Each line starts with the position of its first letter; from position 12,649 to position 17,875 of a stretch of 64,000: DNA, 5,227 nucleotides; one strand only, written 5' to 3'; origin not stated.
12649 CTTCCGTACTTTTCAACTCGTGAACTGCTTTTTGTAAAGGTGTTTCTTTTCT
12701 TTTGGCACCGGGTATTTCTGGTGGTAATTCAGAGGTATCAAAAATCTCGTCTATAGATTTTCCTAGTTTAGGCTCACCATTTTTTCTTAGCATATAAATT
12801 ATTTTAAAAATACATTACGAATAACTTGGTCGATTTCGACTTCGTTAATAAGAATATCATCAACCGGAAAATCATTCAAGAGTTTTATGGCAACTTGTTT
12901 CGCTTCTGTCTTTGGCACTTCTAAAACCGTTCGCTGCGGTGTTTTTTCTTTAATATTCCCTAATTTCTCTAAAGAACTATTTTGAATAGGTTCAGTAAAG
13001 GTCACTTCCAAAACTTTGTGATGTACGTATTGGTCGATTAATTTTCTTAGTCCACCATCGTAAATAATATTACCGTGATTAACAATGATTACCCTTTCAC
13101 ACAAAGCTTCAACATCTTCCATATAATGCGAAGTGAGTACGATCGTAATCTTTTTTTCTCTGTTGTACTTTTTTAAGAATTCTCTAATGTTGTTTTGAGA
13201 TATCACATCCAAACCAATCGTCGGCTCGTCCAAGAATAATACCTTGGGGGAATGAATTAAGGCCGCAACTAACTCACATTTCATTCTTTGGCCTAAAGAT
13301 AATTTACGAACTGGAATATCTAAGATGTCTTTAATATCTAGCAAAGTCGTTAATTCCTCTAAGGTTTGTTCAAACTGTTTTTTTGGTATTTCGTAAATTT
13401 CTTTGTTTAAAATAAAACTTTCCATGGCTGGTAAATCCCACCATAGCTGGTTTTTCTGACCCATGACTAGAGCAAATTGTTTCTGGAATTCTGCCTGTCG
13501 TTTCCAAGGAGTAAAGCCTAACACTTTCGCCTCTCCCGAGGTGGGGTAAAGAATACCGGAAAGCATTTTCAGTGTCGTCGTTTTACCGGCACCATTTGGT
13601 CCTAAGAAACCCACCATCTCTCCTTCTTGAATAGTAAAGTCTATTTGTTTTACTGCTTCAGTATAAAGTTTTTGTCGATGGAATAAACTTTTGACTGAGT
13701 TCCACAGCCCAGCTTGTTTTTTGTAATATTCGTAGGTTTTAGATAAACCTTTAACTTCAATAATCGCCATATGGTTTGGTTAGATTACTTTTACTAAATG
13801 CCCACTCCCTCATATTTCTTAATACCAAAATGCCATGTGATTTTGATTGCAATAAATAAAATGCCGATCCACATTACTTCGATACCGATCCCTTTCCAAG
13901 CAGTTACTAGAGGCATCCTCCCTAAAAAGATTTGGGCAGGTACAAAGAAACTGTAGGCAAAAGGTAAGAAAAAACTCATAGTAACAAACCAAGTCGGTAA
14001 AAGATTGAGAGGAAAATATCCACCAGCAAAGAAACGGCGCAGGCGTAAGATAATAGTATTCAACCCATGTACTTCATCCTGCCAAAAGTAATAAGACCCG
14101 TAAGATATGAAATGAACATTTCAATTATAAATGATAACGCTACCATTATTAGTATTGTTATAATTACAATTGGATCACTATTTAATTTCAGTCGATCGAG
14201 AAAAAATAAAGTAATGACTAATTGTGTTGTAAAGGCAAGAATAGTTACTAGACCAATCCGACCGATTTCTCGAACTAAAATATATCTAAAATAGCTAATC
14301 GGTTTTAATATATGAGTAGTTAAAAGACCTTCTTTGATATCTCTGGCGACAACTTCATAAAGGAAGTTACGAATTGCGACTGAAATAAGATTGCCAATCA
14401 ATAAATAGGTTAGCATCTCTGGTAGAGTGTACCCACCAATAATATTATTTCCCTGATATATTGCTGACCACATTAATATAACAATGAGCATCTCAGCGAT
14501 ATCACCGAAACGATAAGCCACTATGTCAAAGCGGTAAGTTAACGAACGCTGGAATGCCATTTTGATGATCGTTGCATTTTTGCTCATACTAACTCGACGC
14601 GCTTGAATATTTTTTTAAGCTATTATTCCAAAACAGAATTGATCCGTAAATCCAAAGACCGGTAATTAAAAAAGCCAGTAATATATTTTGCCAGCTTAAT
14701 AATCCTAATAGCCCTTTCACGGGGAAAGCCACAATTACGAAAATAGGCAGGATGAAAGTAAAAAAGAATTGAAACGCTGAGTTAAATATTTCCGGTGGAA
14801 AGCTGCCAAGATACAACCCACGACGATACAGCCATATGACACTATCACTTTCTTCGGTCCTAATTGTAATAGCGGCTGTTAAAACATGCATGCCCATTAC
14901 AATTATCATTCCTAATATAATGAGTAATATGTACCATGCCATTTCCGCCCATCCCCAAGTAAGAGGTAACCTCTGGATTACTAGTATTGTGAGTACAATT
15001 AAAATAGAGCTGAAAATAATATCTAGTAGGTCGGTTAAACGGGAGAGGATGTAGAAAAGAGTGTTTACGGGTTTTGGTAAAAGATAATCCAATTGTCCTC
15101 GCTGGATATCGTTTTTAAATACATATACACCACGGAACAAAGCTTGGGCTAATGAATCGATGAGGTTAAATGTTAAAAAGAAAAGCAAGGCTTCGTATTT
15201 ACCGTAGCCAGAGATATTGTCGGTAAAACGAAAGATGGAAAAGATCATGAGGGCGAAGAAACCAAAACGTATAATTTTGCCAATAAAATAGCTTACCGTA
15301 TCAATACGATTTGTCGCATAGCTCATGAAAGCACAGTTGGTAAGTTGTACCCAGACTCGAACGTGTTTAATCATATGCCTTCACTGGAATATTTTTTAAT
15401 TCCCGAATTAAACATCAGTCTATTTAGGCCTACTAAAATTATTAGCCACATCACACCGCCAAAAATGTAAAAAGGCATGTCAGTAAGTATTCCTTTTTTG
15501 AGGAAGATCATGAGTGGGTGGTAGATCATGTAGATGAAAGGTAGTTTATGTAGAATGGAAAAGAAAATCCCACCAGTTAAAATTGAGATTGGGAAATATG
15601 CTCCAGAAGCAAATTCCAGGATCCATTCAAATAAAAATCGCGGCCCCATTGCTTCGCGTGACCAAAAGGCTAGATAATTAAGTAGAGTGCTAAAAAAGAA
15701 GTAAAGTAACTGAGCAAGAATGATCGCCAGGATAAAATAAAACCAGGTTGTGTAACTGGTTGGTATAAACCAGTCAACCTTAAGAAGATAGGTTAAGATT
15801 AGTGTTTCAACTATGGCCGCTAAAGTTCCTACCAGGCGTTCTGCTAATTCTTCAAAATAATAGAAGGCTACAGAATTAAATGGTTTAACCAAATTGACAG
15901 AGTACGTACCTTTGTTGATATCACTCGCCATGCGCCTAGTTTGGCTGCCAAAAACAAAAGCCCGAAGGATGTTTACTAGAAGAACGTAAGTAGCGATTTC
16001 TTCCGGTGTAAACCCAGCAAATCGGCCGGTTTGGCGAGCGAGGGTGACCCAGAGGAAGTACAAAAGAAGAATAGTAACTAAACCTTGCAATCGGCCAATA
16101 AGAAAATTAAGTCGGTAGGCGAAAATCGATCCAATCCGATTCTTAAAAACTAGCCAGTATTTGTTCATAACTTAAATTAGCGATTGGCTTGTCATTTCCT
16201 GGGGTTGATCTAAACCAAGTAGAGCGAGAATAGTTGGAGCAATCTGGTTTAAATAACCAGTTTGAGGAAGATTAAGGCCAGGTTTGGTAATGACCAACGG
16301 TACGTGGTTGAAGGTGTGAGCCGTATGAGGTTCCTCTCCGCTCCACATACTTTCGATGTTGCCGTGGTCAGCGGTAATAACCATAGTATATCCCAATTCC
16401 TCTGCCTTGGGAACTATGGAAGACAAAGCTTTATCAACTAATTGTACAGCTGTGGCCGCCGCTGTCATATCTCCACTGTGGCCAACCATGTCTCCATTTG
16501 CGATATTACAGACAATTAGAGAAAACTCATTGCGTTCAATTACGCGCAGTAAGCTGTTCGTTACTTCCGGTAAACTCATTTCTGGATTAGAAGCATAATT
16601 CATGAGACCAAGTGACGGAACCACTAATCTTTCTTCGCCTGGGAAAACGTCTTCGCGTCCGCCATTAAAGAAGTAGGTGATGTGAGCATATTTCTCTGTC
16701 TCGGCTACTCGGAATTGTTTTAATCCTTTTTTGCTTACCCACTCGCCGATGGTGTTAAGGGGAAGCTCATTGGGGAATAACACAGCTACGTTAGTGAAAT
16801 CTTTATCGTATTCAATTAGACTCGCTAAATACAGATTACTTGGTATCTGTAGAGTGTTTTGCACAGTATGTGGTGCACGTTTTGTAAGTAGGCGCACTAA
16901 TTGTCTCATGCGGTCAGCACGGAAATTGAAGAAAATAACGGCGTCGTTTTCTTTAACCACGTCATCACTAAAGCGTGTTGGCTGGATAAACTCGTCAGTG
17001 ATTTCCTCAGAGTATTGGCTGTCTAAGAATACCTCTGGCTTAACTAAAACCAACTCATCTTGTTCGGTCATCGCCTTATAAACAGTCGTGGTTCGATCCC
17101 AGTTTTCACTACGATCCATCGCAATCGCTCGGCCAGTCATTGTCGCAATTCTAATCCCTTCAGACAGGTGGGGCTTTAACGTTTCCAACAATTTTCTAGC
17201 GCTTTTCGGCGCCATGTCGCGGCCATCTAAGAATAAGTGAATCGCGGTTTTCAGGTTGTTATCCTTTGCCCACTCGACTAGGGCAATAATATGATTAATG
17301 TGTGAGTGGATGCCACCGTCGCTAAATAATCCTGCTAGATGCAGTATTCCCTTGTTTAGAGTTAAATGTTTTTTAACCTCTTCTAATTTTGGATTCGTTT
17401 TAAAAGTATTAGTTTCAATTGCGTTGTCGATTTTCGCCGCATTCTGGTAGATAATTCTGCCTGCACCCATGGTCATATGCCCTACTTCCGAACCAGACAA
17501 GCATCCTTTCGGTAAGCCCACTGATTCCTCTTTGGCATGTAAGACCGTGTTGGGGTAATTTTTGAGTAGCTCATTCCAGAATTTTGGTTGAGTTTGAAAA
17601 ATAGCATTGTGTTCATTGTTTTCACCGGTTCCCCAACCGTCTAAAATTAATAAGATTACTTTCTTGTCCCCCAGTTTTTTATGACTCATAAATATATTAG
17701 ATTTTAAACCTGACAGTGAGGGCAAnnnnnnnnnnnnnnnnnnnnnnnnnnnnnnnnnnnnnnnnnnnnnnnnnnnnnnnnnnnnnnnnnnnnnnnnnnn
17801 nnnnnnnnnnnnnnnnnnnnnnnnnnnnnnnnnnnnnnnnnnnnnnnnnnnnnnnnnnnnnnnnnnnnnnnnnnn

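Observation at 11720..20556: The str operon is split: ~8.8 kb of accessory genes sits between fusA and tuf, and the first inserted gene is flanked by near-identical terminator copies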

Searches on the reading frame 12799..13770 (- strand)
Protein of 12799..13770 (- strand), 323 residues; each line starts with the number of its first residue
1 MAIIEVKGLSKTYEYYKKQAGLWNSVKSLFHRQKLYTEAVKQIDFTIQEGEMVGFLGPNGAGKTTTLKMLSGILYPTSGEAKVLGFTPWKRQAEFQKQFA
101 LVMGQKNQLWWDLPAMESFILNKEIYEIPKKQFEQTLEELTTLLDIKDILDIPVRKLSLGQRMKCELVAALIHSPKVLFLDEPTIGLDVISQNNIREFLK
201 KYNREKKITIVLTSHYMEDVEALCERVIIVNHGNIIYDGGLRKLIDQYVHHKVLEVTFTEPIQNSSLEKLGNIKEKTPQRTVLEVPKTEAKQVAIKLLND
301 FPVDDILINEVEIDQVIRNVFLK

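Call 7: search_protein_families(library=pfam, proteins=[window:12799-13770:-], max_evalue=0.01)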
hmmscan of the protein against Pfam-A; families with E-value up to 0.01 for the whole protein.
window:12799-13770:- (323 aa): 6 families
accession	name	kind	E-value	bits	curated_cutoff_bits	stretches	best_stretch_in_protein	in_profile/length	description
PF00005.33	ABC_tran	-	2.3e-27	96.7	25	1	40-184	1-136/137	ABC transporter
PF13304.12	AAA_21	-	6.4e-13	49.9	27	1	140-215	221-298/304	AAA domain, putative AbiEii toxin, Type IV TA system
PF00004.35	AAA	-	0.0011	19.9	21.2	0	55-145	3-93/131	ATPase family associated with various cellular activities (AAA)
PF13476.12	AAA_23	-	0.0021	19.2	27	1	41-82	13-51/201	AAA domain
PF24406.1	nSTAND_NTPase4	-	0.0039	17.7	27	1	189-237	2-46/58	Novel STAND NTPase 4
PF13604.12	AAA_30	-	0.0044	17.2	27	0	49-94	16-60/191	AAA domain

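Call 38: search_protein_families(library=ncbifam, proteins=[window:12799-13770:-], max_evalue=0.1)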
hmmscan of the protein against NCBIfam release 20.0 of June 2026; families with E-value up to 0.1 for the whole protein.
window:12799-13770:- (323 aa): 192 families (the best 25 are shown)
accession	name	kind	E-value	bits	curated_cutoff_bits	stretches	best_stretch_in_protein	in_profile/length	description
TIGR01188.1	drrA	subfamily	1.7e-67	227.9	312.45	1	37-285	6-253/302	daunorubicin resistance ABC transporter, ATP-binding protein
TIGR03522.1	GldA_ABC_ATP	equivalog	2e-51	175.2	402.6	1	35-295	11-273/301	gliding motility-associated ABC transporter ATP-binding subunit GldA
NF033858.1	ABC2_perm_RbbA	equivalog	4.4e-49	167.2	1050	1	39-281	281-520/909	ribosome-associated ATPase/putative transporter RbbA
TIGR03864.1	PQQ_ABC_ATP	hypoth_equivalog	2.3e-41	141.8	302.25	1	37-249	14-224/236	ABC transporter, ATP-binding subunit, PQQ-dependent alcohol dehydrogenase system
NF010060.0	PRK13537.1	equivalog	1e-39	136.3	521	1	34-264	23-253/314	nodulation factor ABC transporter ATP-binding protein NodI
TIGR04521.1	ECF_ATPase_2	equivalog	5.1e-38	130.7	330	1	32-270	12-256/279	energy-coupling factor transporter ATPase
NF010059.0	PRK13536.1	equivalog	6e-38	130.4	549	1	36-267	53-284/342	nodulation factor ABC transporter ATP-binding protein NodI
NF040933.2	ABC_arch_GlcV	equivalog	1.9e-37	129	450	1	25-258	7-243/357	glucose ABC transporter ATP-binding protein GlcV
TIGR01288.1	nodI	equivalog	1.3e-35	122.9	424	1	39-265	19-243/303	nodulation factor ABC transporter ATP-binding protein NodI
TIGR03740.1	galliderm_ABC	subfamily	1.7e-35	122.7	309.75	1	37-241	13-208/223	lantibiotic protection ABC transporter ATP-binding subunit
TIGR04406.1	LPS_export_lptB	equivalog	6.2e-35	120.6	240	1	37-248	14-226/239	LPS export ABC transporter ATP-binding protein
TIGR04520.1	ECF_ATPase_1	equivalog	8.4e-34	117.2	315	1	34-265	12-246/269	energy-coupling factor transporter ATPase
NF040840.2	tungstate_WtpC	equivalog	3.9e-32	111.9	440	1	39-321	15-291/347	tungstate ABC transporter ATP-binding protein WtpC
TIGR01186.1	proV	subfamily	6.7e-31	107.7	326.6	1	37-309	6-279/363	betaine/proline/choline family ABC transporter ATP-binding protein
TIGR00968.1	3a0106s01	subfamily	1.3e-30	106.7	342.75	1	37-254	13-228/237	sulfate ABC transporter ATP-binding protein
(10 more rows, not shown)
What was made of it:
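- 12799..16168 (-): ABC-2 transporter genes: ATPase 12799-13770; permease A 13794-14587, split by a 1-nt deletion near 14063; permease B 14589-15374; permease C 15371-16168. The NCBIfam drrA-like hit is below its cutoff (call 38).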

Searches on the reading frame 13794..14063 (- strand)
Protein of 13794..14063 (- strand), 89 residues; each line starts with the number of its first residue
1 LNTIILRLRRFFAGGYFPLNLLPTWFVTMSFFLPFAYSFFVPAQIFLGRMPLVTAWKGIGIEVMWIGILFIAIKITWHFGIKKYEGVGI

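Call 7: search_protein_families(library=pfam, proteins=[window:13794-14063:-], max_evalue=0.01)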
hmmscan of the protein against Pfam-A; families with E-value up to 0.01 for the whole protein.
window:13794-14063:- (89 aa): 1 family
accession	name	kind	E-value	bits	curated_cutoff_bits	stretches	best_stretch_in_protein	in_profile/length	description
PF06182.17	ABC2_membrane_6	-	1.3e-08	35.4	22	1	10-88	153-229/229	ABC-2 family transporter protein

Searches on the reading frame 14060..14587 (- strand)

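Call 7: search_protein_families(library=pfam, proteins=[window:14060-14587:-], max_evalue=0.01)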
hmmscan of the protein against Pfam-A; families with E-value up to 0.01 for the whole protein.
window:14060-14587:- (175 aa): 1 family
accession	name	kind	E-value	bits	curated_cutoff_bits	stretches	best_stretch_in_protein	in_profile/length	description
PF06182.17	ABC2_membrane_6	-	3.1e-13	50.5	22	1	33-170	4-141/229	ABC-2 family transporter protein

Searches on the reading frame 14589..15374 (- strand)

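Call 7: search_protein_families(library=pfam, proteins=[window:14589-15374:-], max_evalue=0.01)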
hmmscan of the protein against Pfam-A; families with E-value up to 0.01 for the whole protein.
window:14589-15374:- (261 aa): 1 family
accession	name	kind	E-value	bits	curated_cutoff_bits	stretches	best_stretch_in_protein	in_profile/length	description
PF06182.17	ABC2_membrane_6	-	9.4e-33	114.3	22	1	42-260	9-229/229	ABC-2 family transporter protein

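Call 38: search_protein_families(library=ncbifam, proteins=[window:14589-15374:-], max_evalue=0.1)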
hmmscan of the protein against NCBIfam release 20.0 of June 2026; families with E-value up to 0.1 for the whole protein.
window:14589-15374:- (261 aa): 0 families

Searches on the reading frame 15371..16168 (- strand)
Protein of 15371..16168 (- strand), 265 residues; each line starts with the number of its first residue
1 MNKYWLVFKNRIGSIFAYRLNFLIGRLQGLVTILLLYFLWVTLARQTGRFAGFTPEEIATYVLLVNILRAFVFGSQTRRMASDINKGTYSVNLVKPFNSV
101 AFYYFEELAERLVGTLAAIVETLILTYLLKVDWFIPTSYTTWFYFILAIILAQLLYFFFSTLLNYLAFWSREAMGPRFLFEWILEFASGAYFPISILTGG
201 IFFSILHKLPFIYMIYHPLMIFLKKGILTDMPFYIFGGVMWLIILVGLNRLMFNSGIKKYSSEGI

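Call 7: search_protein_families(library=pfam, proteins=[window:15371-16168:-], max_evalue=0.01)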
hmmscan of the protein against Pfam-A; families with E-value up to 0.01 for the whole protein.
window:15371-16168:- (265 aa): 1 family
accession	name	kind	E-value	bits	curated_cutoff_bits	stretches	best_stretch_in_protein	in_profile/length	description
PF06182.17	ABC2_membrane_6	-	2.2e-24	86.9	22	1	31-264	2-229/229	ABC-2 family transporter protein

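Call 38: search_protein_families(library=ncbifam, proteins=[window:15371-16168:-], max_evalue=0.1)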
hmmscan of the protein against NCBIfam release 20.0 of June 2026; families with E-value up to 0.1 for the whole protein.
window:15371-16168:- (265 aa): 0 families

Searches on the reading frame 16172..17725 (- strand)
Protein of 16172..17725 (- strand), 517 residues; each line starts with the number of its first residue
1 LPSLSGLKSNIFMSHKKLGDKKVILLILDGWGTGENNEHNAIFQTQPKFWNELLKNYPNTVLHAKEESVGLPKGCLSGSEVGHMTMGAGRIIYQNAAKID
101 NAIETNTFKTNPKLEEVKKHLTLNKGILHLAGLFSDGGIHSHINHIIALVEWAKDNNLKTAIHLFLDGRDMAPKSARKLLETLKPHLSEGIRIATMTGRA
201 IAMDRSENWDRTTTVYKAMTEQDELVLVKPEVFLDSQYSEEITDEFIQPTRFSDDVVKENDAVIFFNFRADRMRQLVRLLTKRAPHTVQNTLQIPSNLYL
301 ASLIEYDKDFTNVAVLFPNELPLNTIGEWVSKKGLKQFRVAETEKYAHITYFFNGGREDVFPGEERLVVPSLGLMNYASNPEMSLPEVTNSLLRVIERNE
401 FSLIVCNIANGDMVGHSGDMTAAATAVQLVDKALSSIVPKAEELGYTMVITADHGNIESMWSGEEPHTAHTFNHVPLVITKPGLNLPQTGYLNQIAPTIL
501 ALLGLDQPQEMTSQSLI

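Call 7: search_protein_families(library=pfam, proteins=[window:16172-17725:-], max_evalue=0.01)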
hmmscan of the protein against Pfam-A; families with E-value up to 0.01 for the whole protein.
window:16172-17725:- (517 aa): 5 families
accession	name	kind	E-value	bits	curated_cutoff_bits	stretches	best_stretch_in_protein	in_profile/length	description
PF01676.23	Metalloenzyme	-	3.4e-64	217.2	24.3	1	21-506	1-251/252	Metalloenzyme superfamily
PF06415.18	iPGM_N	-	5.3e-63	212.9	27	1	99-308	1-217/217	BPG-independent PGAM N-terminus (iPGM_N)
PF01663.27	Phosphodiest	-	0.001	19.1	23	1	399-455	158-220/342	Type I phosphodiesterase / nucleotide pyrophosphatase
PF08665.17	PglZ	-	0.0031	17.9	25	1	395-457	110-173/179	PglZ domain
PF00245.25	Alk_phosphatase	-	0.0059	16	24.4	0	382-469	237-325/423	Alkaline phosphatase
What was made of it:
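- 16172..17725 (-): gpmI, lying between mutM and permease C. The likely true start is the ATG at 17688. It is present only in this lineage. Pfam iPGM_N and Metalloenzyme (call 7).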
